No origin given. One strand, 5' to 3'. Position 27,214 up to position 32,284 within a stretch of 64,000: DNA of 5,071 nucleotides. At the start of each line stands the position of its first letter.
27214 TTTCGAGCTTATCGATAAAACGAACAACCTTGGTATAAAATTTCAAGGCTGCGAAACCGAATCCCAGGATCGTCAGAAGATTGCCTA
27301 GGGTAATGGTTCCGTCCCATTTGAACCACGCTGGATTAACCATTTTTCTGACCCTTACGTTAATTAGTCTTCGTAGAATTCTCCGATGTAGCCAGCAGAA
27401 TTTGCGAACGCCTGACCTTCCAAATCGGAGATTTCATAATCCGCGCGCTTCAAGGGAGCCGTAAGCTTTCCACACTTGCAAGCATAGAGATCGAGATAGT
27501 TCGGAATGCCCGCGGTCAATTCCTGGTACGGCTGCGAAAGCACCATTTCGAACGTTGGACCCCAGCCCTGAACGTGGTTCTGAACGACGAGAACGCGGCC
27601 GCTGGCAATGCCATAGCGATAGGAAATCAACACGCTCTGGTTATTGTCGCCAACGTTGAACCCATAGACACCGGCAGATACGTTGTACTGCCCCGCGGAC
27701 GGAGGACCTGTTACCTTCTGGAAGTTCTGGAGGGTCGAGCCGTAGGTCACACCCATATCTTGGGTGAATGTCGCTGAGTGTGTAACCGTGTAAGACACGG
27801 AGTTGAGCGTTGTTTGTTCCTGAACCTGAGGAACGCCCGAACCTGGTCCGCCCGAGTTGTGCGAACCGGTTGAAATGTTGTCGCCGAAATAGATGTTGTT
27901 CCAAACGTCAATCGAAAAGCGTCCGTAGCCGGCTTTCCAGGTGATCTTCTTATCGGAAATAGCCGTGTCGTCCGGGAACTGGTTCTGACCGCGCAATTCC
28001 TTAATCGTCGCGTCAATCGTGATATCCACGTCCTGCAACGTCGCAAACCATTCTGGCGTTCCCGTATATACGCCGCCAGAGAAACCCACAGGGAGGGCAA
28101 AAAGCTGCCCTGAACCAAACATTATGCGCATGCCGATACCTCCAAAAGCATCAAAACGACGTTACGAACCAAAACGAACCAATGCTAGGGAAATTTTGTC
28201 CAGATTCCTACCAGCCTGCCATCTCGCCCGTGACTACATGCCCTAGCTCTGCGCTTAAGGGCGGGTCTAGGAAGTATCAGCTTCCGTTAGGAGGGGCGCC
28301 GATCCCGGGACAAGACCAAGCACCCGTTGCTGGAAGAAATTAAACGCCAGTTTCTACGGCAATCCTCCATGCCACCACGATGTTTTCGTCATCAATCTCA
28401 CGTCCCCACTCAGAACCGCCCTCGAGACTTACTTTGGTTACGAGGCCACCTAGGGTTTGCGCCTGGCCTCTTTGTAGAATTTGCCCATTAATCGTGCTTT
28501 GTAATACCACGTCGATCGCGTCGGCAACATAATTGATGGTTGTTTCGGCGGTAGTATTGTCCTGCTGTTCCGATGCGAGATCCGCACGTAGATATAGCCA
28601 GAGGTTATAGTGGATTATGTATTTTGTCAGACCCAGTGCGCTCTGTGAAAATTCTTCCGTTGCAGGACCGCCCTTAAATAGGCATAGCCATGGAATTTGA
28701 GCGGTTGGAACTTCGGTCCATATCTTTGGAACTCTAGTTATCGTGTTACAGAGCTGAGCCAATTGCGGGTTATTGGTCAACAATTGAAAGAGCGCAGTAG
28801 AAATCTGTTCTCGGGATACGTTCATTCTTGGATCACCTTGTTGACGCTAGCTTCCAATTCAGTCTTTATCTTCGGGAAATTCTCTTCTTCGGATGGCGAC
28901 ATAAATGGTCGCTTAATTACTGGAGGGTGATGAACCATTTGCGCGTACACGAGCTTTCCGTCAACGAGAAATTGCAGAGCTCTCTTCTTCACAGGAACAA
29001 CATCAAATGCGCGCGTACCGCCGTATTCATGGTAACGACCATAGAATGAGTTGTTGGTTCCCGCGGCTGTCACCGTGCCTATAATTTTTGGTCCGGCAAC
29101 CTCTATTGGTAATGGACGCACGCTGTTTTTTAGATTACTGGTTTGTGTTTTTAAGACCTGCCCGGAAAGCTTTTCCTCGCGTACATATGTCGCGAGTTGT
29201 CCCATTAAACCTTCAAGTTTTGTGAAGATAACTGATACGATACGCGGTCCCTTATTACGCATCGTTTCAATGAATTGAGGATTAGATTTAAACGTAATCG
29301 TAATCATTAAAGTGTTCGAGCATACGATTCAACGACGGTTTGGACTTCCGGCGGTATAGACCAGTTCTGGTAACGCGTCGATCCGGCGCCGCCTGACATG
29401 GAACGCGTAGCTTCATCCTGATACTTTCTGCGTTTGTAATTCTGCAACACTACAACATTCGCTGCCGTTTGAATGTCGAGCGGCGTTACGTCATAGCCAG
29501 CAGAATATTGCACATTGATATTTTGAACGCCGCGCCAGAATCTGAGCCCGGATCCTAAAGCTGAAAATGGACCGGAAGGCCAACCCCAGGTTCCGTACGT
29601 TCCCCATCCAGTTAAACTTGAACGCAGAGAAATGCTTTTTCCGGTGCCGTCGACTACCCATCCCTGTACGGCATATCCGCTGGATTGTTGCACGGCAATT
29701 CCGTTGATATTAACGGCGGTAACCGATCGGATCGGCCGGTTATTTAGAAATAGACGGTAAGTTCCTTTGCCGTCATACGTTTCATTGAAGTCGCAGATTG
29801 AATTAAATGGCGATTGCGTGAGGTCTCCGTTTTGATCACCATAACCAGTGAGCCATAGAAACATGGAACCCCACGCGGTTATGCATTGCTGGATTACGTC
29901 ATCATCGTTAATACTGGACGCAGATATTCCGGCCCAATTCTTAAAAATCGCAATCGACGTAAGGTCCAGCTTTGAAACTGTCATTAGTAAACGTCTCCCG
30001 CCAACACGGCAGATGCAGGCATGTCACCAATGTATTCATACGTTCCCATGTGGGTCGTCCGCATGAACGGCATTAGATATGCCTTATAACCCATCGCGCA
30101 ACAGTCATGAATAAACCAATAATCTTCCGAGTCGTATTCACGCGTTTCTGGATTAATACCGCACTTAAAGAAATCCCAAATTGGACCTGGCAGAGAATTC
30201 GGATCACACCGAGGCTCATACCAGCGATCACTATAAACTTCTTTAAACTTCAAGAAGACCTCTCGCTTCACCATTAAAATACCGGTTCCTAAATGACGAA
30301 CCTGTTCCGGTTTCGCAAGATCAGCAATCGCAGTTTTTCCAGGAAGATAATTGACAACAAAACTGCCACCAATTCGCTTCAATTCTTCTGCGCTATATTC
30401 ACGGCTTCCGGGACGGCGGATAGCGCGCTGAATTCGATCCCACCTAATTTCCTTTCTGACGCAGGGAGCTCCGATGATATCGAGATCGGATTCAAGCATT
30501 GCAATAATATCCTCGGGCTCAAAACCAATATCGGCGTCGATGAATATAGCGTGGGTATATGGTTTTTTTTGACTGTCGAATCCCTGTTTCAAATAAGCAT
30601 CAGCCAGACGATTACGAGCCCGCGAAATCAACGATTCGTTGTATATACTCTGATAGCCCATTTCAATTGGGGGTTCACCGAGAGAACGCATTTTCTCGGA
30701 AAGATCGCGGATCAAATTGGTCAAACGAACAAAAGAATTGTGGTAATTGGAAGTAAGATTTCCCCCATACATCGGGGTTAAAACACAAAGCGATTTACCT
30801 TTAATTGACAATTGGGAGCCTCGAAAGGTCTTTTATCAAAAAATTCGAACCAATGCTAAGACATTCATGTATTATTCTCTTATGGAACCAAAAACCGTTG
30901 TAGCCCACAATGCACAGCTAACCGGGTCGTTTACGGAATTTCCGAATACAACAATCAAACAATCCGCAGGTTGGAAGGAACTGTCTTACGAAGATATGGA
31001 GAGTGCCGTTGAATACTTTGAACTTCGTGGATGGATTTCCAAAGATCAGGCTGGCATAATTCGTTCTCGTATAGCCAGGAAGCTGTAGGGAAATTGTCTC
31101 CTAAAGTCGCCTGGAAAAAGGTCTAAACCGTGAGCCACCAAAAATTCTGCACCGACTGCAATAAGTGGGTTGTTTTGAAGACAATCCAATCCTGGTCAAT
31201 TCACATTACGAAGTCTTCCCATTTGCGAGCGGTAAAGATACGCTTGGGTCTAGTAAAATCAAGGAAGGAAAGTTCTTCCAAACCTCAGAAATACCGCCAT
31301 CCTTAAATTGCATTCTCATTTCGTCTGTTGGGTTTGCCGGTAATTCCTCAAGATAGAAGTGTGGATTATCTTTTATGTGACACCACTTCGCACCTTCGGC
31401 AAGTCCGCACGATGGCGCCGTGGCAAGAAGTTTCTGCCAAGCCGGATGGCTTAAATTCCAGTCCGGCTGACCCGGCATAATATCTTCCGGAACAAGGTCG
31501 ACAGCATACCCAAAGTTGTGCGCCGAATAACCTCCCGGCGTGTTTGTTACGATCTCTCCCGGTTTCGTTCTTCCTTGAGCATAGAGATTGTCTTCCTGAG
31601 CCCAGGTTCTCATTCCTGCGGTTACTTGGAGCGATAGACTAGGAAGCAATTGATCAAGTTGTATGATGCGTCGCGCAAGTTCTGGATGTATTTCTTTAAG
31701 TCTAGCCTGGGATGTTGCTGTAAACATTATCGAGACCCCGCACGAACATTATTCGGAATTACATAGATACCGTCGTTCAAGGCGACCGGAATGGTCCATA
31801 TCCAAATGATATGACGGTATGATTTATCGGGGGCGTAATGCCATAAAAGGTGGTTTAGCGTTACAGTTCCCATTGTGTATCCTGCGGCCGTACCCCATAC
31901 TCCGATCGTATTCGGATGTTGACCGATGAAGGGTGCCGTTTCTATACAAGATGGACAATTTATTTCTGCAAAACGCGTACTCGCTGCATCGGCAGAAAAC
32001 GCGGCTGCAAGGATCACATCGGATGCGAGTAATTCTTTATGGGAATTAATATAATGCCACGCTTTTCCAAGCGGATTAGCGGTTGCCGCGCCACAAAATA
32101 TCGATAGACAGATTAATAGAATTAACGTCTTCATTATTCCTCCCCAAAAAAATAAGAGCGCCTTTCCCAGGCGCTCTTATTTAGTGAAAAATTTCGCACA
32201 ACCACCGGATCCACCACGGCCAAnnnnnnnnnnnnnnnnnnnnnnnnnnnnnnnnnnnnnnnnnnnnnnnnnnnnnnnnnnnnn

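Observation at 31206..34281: Lysis-plus cassette: M15 endolysin followed by secreted FN3 protein, papain-like cysteine peptidase and lipoprotein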

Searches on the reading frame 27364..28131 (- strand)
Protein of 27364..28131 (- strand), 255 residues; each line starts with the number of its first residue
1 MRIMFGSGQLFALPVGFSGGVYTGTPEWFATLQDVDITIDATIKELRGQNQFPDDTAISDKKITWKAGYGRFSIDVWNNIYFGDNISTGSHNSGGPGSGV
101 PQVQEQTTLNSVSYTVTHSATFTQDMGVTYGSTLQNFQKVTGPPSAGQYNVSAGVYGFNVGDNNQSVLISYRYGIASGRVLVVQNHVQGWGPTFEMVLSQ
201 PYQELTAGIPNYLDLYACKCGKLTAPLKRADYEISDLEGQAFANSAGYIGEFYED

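Call 48: search_protein_families(library=phrogs, proteins=[window:27364-28131:-], max_evalue=0.001)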
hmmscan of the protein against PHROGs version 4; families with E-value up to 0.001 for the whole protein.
window:27364-28131:- (255 aa): 1 family
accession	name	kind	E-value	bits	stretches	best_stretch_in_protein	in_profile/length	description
phrog_8234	-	unknown function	1.3e-36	127.2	1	2-248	3-247/255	-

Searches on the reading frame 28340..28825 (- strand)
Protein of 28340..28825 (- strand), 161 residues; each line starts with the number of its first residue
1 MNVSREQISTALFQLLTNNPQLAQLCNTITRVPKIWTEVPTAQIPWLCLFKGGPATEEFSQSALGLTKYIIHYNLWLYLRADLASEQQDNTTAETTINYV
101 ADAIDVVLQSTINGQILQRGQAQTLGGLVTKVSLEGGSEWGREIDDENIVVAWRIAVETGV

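Call 48: search_protein_families(library=phrogs, proteins=[window:28340-28825:-], max_evalue=0.001)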
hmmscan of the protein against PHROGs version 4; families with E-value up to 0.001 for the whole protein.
window:28340-28825:- (161 aa): 1 family
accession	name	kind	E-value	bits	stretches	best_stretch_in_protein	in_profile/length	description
phrog_8150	-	unknown function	4.8e-06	28.2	1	3-142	1-124/146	-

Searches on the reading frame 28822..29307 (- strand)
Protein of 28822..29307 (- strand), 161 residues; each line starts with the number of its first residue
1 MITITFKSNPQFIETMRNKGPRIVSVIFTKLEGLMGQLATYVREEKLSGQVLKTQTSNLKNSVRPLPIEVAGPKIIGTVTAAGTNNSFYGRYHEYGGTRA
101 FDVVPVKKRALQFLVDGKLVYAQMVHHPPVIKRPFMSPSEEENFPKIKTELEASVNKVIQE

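Call 4: search_protein_families(library=pfam, proteins=[window:28822-29307:-], max_evalue=0.1)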
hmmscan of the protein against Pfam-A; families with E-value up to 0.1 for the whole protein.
window:28822-29307:- (161 aa): 0 families

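Call 5: search_protein_families(library=phrogs, proteins=[window:28822-29307:-], max_evalue=0.01)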
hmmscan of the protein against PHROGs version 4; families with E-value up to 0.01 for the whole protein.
window:28822-29307:- (161 aa): 3 families
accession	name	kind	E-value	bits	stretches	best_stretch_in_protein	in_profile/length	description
phrog_5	-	connector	6.1e-10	40.3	1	36-160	124-210/239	tail completion or Neck1 protein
phrog_26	-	connector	7e-05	23.4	1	49-160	150-231/321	tail completion or Neck1 protein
phrog_222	-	connector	0.0027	18.4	1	82-159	149-200/276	tail completion or Neck1 protein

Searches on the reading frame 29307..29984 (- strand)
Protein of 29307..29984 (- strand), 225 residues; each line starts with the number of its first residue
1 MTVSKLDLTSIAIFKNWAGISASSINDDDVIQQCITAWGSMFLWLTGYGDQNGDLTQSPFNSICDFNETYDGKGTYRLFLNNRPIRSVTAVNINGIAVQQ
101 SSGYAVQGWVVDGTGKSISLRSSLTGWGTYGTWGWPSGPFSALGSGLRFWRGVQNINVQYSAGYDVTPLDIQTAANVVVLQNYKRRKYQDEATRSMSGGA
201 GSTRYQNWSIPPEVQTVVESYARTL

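Call 4: search_protein_families(library=pfam, proteins=[window:29307-29984:-], max_evalue=0.1)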
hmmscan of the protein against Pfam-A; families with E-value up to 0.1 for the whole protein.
window:29307-29984:- (225 aa): 0 families

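Call 5: search_protein_families(library=phrogs, proteins=[window:29307-29984:-], max_evalue=0.01)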
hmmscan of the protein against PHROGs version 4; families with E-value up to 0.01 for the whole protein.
window:29307-29984:- (225 aa): 1 family
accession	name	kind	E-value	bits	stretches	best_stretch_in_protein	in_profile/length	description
phrog_442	-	connector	1.8e-14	54.7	1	9-223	88-262/270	head-tail adaptor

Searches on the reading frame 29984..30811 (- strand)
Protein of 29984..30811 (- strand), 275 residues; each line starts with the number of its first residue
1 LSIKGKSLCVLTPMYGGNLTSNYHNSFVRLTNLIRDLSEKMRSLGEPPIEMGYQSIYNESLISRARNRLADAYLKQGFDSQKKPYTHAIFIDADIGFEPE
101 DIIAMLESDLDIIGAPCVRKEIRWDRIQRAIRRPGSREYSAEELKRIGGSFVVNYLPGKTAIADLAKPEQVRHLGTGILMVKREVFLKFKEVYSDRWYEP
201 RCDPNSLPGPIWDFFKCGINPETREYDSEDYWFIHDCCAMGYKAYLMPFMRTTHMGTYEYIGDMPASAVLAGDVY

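Call 4: search_protein_families(library=pfam, proteins=[window:29984-30811:-], max_evalue=0.1)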
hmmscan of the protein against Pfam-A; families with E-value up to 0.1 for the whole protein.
window:29984-30811:- (275 aa): 1 family
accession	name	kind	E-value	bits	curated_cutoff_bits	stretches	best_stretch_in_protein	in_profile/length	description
PF03452.20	Anp1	-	0.0077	16.2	28.8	1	60-123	119-176/263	Anp1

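Call 5: search_protein_families(library=phrogs, proteins=[window:29984-30811:-], max_evalue=0.01)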
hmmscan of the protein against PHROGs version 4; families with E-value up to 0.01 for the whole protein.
window:29984-30811:- (275 aa): 1 family
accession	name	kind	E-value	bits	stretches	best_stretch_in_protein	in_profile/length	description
phrog_1574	-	unknown function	8.1e-34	118.4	1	3-260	10-234/240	-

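Call 18: search_protein_families(library=ncbifam, proteins=[window:29984-30811:-], max_evalue=0.1)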
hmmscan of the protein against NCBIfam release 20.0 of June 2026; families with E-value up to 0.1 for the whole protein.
window:29984-30811:- (275 aa): 0 families

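Call 28: search_protein_families(library=padloc, proteins=[window:29984-30811:-], max_evalue=0.01)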
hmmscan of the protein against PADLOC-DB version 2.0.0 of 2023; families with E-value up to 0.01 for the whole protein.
window:29984-30811:- (275 aa): 0 families

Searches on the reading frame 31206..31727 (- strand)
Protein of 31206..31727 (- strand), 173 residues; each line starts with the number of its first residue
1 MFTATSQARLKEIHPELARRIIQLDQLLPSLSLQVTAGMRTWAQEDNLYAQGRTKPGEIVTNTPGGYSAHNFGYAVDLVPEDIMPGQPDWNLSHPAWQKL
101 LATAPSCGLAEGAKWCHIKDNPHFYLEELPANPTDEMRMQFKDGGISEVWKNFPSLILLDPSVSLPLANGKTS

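Call 4: search_protein_families(library=pfam, proteins=[window:31206-31727:-], max_evalue=0.1)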
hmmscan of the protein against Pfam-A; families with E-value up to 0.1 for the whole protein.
window:31206-31727:- (173 aa): 2 families
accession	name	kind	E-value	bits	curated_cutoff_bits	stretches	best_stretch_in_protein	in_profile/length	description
PF13539.11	Peptidase_M15_4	-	2.2e-07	31.8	25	1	62-125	2-69/70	D-alanyl-D-alanine carboxypeptidase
PF02557.22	VanY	-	1.8e-05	25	25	1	30-86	23-82/132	D-alanyl-D-alanine carboxypeptidase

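Call 5: search_protein_families(library=phrogs, proteins=[window:31206-31727:-], max_evalue=0.01)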
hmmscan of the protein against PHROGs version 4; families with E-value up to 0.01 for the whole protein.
window:31206-31727:- (173 aa): 5 families
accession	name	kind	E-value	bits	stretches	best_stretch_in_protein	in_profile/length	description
phrog_2649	-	lysis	1.8e-21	78.2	1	7-130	7-131/261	endolysin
phrog_15351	-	lysis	2.7e-21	77.1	1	31-126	41-136/289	endolysin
phrog_6523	-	lysis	8e-19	69.4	1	33-128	39-131/255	endolysin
phrog_465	-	lysis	1.3e-16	61.8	1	2-129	45-168/292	endolysin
phrog_5115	-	moron, auxiliary metabolic gene and host takeover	4.7e-12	46.7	1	30-128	35-123/283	ferredoxin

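Call 18: search_protein_families(library=ncbifam, proteins=[window:31206-31727:-], max_evalue=0.1)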
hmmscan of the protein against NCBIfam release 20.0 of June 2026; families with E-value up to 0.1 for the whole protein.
window:31206-31727:- (173 aa): 0 families

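Call 28: search_protein_families(library=padloc, proteins=[window:31206-31727:-], max_evalue=0.01)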
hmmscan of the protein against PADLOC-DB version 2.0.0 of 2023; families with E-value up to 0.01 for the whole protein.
window:31206-31727:- (173 aa): 0 families

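Call 68: search_solved_structures(query=window:31206-31727:-, max_evalue=0.01, show_alignments=2)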
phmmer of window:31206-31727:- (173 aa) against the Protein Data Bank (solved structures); distinct sequences matched with E-value up to 0.01: 5.
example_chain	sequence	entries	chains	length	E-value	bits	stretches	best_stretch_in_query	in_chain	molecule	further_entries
2vo9_A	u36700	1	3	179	7.8e-19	71.2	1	29-127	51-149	L-ALANYL-D-GLUTAMATE PEPTIDASE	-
6akv_A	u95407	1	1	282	1.2e-17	67.3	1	30-129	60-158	LysB4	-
5opz_A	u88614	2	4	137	7.4e-07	32.2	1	2-126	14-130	ChiX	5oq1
23ri_A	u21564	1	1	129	0.0014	21.5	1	5-127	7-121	Peptidase M15C domain-containing protein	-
8q2g_A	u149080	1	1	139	0.0095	18.8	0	5-127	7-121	Peptidoglycan L-alanyl-D-glutamate endopeptidase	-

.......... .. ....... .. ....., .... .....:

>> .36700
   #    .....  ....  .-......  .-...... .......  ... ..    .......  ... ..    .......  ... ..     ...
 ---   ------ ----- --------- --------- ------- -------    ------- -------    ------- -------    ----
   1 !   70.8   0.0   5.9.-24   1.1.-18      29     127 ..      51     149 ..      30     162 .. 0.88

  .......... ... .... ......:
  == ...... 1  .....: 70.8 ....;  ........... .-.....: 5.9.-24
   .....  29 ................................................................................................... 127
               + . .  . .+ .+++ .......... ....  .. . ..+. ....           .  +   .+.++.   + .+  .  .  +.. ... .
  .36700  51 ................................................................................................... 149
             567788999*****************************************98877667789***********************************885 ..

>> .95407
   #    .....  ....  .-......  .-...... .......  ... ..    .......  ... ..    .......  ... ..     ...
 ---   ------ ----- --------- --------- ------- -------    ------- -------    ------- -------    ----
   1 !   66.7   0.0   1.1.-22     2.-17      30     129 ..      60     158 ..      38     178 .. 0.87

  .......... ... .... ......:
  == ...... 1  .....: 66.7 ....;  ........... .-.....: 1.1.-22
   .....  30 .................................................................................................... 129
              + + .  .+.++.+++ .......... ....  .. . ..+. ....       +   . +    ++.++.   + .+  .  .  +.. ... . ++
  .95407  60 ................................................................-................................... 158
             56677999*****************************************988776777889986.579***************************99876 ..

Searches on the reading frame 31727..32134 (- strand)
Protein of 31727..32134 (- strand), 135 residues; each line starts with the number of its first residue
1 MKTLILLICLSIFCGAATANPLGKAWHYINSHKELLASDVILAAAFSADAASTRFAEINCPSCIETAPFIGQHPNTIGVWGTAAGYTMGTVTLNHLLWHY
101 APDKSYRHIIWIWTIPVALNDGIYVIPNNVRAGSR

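Call 4: search_protein_families(library=pfam, proteins=[window:31727-32134:-], max_evalue=0.1)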
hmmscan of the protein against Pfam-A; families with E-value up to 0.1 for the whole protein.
window:31727-32134:- (135 aa): 0 families

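Call 5: search_protein_families(library=phrogs, proteins=[window:31727-32134:-], max_evalue=0.01)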
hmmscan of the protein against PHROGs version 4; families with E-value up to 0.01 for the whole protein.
window:31727-32134:- (135 aa): 0 families

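Call 18: search_protein_families(library=ncbifam, proteins=[window:31727-32134:-], max_evalue=0.1)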
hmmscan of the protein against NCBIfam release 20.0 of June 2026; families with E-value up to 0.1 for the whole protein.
window:31727-32134:- (135 aa): 0 families

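Call 28: search_protein_families(library=padloc, proteins=[window:31727-32134:-], max_evalue=0.01)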
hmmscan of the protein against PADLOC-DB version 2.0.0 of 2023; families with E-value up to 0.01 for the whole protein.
window:31727-32134:- (135 aa): 0 families

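Call 67: find_homologous_proteins(query=window:31727-32134:-, max_evalue=0.01)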
Query window:31727-32134:- (135 aa): 1 proteins with E <= 0.01 among 19 candidates.
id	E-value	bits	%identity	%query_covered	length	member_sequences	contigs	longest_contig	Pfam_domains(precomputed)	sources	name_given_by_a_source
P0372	1.6e-87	309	100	100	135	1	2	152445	-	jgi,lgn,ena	-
